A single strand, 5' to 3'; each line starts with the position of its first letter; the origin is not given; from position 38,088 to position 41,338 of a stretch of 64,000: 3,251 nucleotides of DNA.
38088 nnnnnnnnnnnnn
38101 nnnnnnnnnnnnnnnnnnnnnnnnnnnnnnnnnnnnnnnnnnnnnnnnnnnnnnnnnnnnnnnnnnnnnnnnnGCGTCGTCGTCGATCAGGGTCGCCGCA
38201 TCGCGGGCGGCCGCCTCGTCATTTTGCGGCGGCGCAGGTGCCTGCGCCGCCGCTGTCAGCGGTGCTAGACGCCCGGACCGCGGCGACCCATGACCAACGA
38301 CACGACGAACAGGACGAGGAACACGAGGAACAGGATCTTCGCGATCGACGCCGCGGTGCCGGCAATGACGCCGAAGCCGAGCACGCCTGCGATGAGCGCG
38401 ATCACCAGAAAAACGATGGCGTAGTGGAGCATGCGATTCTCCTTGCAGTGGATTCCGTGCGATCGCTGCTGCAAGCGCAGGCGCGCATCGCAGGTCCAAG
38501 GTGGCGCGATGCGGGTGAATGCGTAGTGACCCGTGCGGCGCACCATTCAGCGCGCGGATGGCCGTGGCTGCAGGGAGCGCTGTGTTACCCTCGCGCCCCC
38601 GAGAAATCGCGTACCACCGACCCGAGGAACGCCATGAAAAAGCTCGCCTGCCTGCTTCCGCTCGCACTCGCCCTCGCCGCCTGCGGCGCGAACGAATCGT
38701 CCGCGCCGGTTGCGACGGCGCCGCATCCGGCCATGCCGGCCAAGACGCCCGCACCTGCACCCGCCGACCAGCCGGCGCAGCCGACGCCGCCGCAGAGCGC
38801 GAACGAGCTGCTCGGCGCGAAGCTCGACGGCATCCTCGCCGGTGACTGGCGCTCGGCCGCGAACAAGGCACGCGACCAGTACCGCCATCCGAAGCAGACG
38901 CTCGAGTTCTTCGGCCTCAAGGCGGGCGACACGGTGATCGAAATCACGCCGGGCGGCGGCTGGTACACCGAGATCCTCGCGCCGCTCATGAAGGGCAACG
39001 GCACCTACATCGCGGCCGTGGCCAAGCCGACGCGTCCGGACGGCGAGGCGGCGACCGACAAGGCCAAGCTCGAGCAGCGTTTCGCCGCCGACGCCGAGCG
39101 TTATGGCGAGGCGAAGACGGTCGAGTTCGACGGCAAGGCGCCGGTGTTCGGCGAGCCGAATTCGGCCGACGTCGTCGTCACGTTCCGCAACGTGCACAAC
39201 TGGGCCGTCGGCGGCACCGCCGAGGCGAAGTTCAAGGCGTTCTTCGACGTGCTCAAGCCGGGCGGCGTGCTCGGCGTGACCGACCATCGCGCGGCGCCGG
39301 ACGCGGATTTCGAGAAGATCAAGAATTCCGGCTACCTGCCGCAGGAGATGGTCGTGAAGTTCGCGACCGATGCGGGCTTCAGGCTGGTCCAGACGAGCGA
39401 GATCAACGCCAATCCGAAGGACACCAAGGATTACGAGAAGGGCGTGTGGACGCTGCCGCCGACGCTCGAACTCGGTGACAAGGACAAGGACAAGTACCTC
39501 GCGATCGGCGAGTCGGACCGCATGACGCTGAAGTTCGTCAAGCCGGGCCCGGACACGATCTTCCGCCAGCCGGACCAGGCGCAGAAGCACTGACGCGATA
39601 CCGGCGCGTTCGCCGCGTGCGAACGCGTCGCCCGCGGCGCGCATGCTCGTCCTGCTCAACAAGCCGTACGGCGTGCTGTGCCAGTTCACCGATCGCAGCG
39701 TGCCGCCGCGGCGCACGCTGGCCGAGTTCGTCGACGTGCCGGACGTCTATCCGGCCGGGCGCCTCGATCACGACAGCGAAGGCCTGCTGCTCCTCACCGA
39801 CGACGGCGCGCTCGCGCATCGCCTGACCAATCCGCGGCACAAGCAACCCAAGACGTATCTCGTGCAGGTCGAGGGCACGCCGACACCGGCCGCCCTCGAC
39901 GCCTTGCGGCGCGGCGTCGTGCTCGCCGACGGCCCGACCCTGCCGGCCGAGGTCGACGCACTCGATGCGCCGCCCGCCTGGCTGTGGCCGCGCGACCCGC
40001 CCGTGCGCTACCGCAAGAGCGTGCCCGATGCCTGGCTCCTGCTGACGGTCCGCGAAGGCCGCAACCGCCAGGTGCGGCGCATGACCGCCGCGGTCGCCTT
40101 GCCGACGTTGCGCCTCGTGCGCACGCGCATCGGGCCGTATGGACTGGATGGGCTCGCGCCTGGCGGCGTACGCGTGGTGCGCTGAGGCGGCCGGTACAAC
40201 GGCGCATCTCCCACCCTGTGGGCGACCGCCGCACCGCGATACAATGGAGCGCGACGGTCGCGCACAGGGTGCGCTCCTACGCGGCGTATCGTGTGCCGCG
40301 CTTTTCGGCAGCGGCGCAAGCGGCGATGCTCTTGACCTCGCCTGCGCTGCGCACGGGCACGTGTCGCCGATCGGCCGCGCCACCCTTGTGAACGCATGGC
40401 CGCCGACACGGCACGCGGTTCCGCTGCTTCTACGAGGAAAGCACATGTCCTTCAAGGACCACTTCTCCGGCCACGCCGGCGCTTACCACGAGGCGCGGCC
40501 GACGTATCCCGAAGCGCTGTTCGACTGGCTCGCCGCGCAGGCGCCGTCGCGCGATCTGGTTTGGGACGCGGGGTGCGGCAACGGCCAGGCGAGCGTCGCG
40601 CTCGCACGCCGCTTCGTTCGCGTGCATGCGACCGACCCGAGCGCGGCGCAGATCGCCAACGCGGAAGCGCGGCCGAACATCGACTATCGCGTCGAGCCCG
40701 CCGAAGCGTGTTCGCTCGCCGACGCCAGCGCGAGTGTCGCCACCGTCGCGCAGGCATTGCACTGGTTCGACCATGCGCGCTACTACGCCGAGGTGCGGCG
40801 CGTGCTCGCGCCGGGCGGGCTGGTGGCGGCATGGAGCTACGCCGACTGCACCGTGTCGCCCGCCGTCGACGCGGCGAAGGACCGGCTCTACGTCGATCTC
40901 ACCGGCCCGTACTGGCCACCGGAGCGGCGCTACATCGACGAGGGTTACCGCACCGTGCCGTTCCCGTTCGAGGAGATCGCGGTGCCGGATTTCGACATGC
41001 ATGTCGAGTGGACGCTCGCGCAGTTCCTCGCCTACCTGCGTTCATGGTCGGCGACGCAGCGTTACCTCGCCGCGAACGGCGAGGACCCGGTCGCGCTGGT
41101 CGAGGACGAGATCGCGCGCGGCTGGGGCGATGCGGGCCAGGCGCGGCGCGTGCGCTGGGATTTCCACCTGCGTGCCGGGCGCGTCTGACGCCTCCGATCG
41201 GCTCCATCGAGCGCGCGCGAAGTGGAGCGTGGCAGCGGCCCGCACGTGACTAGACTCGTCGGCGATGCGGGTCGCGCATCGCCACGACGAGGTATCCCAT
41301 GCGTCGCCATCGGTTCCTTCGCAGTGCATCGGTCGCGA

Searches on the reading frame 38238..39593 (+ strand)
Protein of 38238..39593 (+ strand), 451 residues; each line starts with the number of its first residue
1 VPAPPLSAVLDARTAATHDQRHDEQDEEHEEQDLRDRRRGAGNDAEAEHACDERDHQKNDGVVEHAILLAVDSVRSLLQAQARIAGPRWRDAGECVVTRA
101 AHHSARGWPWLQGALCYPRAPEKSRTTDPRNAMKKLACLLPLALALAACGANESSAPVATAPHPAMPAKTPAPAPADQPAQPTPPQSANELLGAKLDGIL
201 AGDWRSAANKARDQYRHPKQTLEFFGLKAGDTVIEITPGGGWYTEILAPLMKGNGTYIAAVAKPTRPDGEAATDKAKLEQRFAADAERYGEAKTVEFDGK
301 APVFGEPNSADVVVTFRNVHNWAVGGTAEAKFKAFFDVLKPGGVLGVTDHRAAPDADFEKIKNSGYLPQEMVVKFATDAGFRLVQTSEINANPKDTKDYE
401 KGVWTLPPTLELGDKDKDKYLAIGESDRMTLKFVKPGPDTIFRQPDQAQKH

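Call 5: search_protein_families(library=pfam, proteins=[window:38238-39593:+], max_evalue=0.01)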
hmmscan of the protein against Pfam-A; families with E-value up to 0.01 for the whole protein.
window:38238-39593:+ (451 aa): 1 family
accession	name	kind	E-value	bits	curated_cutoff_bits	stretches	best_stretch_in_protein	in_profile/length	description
PF08242.18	Methyltransf_12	-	0.0012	20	30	1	284-345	40-98/98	Methyltransferase domain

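Call 7: search_protein_families(library=ncbifam, proteins=[window:38238-39593:+], max_evalue=0.01)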
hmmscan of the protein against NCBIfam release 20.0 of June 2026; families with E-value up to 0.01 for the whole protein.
window:38238-39593:+ (451 aa): 0 families

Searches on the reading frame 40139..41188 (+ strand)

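Call 62: search_protein_families(library=pfam, proteins=[window:40139-41188:+], max_evalue=0.001)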
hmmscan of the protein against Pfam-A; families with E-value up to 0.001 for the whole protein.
window:40139-41188:+ (349 aa): 5 families
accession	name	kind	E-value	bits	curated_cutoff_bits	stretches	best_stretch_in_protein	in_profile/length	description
PF08241.18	Methyltransf_11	-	3.8e-17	63.2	21.2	1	143-230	2-94/95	Methyltransferase domain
PF13649.12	Methyltransf_25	-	1.6e-15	58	27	1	141-227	1-97/97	Methyltransferase domain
PF08242.18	Methyltransf_12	-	3e-09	37.9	30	1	143-228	2-97/98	Methyltransferase domain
PF13847.12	Methyltransf_31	-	3.3e-06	27.3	27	1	141-234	7-112/145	Methyltransferase domain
PF13489.12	Methyltransf_23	-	7.4e-06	26.2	27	1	119-229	4-114/164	Methyltransferase domain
